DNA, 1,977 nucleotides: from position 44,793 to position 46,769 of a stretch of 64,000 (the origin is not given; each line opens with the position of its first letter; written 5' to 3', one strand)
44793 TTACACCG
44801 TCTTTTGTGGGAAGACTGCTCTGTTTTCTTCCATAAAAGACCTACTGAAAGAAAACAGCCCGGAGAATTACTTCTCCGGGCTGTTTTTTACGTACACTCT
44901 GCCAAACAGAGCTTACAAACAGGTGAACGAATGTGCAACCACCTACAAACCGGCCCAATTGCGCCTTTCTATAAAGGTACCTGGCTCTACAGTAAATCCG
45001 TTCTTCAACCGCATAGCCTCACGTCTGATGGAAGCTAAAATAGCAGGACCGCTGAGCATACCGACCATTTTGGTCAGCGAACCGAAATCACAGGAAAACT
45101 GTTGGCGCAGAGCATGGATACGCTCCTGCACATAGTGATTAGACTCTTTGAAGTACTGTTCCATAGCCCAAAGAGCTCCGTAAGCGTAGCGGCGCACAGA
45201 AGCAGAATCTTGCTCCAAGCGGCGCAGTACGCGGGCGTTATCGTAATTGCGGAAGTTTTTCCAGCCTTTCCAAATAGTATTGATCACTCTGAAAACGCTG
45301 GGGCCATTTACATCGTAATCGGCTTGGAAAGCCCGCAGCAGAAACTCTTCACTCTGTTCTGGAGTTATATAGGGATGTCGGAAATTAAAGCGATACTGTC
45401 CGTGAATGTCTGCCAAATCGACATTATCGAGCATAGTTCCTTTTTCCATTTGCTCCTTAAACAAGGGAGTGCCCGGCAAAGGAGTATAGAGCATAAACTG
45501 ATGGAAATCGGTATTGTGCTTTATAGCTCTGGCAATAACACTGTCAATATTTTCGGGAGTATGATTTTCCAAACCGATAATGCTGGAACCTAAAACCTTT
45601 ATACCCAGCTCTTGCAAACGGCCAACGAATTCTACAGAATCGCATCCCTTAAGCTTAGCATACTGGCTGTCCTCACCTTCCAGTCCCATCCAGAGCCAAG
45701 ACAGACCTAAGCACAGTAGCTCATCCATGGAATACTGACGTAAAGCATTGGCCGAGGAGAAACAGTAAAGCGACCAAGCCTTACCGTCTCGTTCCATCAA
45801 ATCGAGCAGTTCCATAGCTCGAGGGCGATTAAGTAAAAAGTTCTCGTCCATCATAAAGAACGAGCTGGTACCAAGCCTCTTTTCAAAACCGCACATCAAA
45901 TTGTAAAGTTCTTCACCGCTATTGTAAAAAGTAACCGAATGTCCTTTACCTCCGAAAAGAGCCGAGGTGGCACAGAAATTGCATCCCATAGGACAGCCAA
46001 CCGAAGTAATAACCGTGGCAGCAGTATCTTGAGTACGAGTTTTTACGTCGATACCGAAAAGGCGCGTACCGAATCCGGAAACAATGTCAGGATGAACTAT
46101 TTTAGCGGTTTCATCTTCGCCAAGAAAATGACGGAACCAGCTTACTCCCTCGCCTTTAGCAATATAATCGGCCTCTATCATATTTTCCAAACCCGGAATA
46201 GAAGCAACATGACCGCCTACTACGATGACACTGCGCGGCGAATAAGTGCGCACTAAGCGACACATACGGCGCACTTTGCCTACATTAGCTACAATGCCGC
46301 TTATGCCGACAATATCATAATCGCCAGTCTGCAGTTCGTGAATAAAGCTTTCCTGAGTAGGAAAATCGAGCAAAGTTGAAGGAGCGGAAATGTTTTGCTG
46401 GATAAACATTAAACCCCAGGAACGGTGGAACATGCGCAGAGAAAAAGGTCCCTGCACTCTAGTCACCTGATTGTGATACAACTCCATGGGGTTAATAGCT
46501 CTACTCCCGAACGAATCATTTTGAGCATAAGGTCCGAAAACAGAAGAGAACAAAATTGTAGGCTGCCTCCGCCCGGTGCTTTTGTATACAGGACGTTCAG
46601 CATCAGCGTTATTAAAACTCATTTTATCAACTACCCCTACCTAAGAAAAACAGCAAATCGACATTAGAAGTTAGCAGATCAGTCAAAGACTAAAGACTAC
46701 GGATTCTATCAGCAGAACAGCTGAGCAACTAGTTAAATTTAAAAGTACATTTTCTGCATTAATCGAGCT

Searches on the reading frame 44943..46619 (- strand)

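Call 50: search_protein_families(library=pfam, proteins=[window:44943-46619:-], max_evalue=0.001)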
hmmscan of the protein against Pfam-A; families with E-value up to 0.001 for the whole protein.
window:44943-46619:- (558 aa): 2 families
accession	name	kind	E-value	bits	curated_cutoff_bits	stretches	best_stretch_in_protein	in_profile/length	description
PF02310.24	B12-binding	-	7.6e-10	39.1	32.1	1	85-164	35-119/121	B12 binding domain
PF04055.27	Radical_SAM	-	1.3e-07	32.4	29.5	1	203-362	1-163/166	Radical SAM superfamily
